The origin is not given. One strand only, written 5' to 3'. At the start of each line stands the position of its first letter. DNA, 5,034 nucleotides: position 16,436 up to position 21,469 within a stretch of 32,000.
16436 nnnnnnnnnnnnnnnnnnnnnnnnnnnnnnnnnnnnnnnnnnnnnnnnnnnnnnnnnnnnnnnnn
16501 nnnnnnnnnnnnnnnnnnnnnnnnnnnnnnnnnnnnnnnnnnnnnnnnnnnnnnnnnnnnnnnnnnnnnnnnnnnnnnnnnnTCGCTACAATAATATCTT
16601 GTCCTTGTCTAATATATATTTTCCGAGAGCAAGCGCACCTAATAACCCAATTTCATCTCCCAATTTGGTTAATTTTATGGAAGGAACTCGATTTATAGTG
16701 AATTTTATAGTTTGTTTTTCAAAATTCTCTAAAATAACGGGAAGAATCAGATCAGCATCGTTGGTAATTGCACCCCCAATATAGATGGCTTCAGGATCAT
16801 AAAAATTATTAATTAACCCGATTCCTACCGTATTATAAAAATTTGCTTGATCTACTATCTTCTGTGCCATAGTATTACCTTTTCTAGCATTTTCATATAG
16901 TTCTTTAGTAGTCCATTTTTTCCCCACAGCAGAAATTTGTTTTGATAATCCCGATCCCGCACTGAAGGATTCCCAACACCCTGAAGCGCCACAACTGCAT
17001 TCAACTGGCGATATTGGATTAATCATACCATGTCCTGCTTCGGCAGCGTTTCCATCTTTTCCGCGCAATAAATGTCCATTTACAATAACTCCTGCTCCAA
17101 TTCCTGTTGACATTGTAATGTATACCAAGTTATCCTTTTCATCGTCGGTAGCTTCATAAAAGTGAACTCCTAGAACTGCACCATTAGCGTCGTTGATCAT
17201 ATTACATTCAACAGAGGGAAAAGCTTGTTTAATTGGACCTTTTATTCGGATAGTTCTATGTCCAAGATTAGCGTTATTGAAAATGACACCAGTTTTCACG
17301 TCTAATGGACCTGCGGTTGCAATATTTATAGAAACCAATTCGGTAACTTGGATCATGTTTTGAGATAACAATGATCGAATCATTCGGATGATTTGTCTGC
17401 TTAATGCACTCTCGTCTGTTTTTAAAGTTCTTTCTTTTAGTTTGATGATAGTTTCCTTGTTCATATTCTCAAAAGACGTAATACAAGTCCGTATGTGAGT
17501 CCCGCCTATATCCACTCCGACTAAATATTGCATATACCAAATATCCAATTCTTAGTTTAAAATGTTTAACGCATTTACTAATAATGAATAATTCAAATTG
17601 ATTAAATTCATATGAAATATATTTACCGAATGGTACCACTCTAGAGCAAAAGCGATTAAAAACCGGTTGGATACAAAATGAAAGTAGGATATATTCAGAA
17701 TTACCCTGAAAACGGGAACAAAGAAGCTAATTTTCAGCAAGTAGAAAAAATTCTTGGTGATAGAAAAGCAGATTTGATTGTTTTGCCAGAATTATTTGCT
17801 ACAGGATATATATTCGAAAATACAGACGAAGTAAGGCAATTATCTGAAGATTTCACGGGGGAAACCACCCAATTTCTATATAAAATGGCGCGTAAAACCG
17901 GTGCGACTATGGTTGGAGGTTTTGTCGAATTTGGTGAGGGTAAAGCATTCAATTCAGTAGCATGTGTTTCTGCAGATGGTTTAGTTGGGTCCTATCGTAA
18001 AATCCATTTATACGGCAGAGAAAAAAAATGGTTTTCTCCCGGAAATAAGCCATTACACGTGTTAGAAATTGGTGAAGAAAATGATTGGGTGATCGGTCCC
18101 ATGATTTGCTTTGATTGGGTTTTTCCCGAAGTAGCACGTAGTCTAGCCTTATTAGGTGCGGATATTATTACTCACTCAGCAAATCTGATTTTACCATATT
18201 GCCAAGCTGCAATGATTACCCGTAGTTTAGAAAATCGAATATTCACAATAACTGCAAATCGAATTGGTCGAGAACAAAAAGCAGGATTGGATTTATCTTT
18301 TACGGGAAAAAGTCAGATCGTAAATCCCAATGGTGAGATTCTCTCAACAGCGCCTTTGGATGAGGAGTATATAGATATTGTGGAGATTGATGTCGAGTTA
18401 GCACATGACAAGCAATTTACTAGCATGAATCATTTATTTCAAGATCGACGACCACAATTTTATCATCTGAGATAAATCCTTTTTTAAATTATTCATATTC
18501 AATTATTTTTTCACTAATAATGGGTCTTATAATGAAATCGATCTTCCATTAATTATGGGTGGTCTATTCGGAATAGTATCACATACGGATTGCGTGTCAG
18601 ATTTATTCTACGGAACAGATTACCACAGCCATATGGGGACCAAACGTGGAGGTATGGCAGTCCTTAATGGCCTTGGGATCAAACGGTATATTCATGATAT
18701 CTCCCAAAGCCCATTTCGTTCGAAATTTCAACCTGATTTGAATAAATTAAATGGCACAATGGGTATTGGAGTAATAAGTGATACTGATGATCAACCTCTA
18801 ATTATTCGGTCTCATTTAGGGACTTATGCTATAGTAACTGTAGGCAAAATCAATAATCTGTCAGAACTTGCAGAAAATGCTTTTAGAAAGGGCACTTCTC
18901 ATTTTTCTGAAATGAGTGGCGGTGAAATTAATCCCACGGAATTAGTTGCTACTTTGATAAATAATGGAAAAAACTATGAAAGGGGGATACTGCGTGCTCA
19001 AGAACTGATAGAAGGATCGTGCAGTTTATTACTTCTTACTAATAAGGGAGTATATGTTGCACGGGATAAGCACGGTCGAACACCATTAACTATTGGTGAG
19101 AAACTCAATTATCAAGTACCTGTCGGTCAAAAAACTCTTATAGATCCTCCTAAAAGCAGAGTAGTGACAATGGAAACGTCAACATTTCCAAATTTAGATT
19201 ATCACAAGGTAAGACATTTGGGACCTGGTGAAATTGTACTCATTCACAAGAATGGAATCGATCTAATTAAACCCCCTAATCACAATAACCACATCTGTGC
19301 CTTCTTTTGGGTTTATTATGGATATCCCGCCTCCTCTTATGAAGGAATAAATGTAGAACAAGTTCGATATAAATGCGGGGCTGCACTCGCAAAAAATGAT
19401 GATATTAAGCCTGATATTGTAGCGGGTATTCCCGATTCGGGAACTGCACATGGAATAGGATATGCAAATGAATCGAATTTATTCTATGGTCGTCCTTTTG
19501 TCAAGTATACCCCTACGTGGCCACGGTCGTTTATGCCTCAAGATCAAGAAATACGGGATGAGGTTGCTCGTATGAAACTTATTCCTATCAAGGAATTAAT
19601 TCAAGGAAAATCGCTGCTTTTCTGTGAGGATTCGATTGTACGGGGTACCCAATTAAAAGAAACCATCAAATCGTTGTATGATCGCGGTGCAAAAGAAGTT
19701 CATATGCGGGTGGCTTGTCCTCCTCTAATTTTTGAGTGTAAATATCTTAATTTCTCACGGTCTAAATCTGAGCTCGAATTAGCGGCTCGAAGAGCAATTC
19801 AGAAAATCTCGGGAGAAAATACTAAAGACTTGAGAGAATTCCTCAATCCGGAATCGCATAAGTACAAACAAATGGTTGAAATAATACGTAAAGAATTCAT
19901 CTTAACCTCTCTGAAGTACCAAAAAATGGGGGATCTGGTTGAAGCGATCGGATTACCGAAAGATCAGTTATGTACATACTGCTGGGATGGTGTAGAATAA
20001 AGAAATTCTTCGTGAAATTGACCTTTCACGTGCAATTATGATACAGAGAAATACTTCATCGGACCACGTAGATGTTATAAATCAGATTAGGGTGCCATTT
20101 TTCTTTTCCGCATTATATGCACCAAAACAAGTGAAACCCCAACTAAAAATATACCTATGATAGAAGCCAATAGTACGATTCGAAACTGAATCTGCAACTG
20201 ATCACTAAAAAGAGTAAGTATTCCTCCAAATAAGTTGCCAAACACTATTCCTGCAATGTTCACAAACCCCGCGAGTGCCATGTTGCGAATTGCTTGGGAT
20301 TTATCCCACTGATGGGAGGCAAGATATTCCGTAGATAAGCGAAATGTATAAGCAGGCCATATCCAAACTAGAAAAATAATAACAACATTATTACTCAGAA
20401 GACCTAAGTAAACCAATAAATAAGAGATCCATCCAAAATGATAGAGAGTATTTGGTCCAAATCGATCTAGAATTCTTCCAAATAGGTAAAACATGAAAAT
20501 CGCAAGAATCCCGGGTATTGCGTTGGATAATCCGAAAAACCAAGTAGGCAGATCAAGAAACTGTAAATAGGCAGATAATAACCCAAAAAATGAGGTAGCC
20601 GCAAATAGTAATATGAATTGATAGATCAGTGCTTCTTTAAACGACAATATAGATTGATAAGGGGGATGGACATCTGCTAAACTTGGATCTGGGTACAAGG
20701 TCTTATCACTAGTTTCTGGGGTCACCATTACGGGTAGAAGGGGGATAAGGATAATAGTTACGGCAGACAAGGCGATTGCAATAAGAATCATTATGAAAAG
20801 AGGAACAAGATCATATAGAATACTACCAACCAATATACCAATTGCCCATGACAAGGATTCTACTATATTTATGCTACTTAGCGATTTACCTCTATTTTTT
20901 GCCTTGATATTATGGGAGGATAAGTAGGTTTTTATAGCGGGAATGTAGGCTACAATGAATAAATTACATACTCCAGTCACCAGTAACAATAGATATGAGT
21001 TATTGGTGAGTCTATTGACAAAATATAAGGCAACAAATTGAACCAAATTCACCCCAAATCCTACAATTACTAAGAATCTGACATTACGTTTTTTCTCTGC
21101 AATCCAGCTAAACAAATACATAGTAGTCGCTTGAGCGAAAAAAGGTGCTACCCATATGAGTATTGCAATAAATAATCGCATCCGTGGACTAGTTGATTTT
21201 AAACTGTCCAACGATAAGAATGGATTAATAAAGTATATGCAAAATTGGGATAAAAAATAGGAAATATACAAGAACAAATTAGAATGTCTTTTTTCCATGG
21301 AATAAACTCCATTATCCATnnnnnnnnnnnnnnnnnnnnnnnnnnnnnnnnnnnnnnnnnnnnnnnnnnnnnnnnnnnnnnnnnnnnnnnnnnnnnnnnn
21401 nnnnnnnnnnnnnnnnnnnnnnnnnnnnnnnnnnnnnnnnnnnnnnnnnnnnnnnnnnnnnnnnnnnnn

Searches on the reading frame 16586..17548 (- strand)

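Call 6: search_protein_families(library=pfam, proteins=[window:16586-17548:-])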
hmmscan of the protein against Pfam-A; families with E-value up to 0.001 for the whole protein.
window:16586-17548:- (320 aa): 1 family
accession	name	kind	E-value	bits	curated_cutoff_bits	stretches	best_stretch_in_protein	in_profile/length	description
PF00480.26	ROK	-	1.9e-57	195.5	22.9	1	10-309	2-291/294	ROK family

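Call 7: search_protein_families(library=ncbifam, proteins=[window:16586-17548:-])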
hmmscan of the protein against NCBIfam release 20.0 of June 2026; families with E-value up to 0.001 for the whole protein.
window:16586-17548:- (320 aa): 14 families
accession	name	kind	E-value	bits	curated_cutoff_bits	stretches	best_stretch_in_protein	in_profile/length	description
TIGR00744.1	ROK_glcA_fam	subfamily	1.9e-43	148.9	260.35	1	10-318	1-318/318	ROK family glucokinase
NF045551.1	GK_Pyrobac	equivalog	2.7e-41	141.8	500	1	64-309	41-280/294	ATP-dependent glucokinase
NF047937.1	TransRegNagC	equivalog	1.8e-34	119.6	650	1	9-311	81-385/399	DNA-binding transcriptional regulator NagC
NF003461.0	PRK05082.1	subfamily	1.3e-32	113.3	283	1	10-307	4-284/291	N-acetylmannosamine kinase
NF047821.1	NactlManKinNanK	equivalog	1.7e-29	103.3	450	1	10-306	4-283/288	N-acetylmannosamine kinase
NF049930.1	TransRegMlc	equivalog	8.4e-26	91.2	530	1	25-309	100-389/405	sugar metabolism global transcriptional regulator Mlc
NF007251.0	PRK09698.1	equivalog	3.8e-25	88.7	253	1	7-304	6-291/304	allose kinase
NF009835.0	PRK13310.1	equivalog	4.6e-20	72.1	380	1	10-308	3-299/303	N-acetylglucosamine kinase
NF007108.0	PRK09557.1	equivalog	2.3e-17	63.3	443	1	10-267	4-261/303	fructokinase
NF042998.1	bglucokin_BglK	equivalog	4.7e-15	55.6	550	1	11-306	5-282/291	beta-glucoside kinase BglK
NF045942.1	PolPhglucPhase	equivalog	3.7e-12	46.5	250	1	10-162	3-147/242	polyphosphate--glucose phosphotransferase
NF045550.1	FrctkaseScrK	equivalog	8.1e-10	38.6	400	1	69-294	53-267/293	fructokinase ScrK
NF009836.0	PRK13311.1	equivalog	1e-07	31.4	551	1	10-206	3-199/256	N-acetyl-D-glucosamine kinase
NF001415.0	PRK00292.1-2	equivalog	0.00011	21.5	333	1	6-132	1-122/346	glucokinase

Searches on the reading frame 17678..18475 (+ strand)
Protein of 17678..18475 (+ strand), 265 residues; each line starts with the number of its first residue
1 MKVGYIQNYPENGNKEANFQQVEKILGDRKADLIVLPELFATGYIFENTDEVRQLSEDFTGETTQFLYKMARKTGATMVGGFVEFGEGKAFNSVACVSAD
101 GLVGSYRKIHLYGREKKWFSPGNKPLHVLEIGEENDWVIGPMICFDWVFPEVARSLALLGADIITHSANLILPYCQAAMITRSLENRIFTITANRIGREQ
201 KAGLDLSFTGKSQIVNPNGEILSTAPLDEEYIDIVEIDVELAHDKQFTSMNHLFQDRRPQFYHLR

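Call 8: search_protein_families(library=pfam, proteins=[window:17678-18475:+])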
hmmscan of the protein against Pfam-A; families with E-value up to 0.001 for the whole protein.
window:17678-18475:+ (265 aa): 1 family
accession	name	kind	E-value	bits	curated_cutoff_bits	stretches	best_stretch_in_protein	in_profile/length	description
PF00795.27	CN_hydrolase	-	2.1e-44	152.3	23.2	1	2-241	1-250/256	Carbon-nitrogen hydrolase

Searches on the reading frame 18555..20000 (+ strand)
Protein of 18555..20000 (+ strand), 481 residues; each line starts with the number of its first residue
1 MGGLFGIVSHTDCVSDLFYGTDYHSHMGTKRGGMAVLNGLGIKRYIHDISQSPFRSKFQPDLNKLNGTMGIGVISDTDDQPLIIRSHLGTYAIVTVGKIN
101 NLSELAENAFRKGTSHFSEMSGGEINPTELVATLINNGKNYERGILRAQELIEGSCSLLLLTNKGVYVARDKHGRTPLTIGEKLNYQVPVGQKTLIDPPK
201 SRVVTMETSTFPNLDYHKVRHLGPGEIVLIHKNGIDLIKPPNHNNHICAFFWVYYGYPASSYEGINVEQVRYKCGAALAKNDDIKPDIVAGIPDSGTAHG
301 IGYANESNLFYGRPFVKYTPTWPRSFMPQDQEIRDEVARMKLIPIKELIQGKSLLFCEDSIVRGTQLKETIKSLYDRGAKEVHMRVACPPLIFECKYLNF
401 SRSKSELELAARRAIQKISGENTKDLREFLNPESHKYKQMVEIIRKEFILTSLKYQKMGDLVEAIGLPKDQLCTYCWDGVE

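Call 8: search_protein_families(library=pfam, proteins=[window:18555-20000:+])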
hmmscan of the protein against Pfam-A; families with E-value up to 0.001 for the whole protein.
window:18555-20000:+ (481 aa): 1 family
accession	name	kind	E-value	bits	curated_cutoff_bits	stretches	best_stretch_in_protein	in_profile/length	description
PF13537.11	GATase_7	-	2.5e-07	31.2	25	1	74-183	8-107/123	Glutamine amidotransferase domain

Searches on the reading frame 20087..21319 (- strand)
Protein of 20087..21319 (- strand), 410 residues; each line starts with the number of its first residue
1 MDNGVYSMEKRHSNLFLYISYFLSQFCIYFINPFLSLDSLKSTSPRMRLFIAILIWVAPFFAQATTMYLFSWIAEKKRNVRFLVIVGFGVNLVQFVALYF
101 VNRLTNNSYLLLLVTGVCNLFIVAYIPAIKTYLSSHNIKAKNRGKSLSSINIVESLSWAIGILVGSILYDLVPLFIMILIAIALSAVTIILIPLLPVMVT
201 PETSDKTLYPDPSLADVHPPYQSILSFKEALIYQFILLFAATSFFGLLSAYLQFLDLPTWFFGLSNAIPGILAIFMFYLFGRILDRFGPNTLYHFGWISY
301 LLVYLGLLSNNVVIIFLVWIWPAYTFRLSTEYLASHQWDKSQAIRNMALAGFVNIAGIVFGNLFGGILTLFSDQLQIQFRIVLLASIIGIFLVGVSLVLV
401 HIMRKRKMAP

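Call 8: search_protein_families(library=pfam, proteins=[window:20087-21319:-])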
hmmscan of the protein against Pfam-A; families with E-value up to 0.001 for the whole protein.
window:20087-21319:- (410 aa): 2 families
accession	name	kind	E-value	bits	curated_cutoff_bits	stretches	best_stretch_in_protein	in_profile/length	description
PF07690.21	MFS_1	-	2.5e-21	76.4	33.4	1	17-313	1-291/347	Major Facilitator Superfamily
PF12832.13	MFS_1_like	-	1.8e-05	24.4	25.2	1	51-369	36-362/373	MFS_1 like family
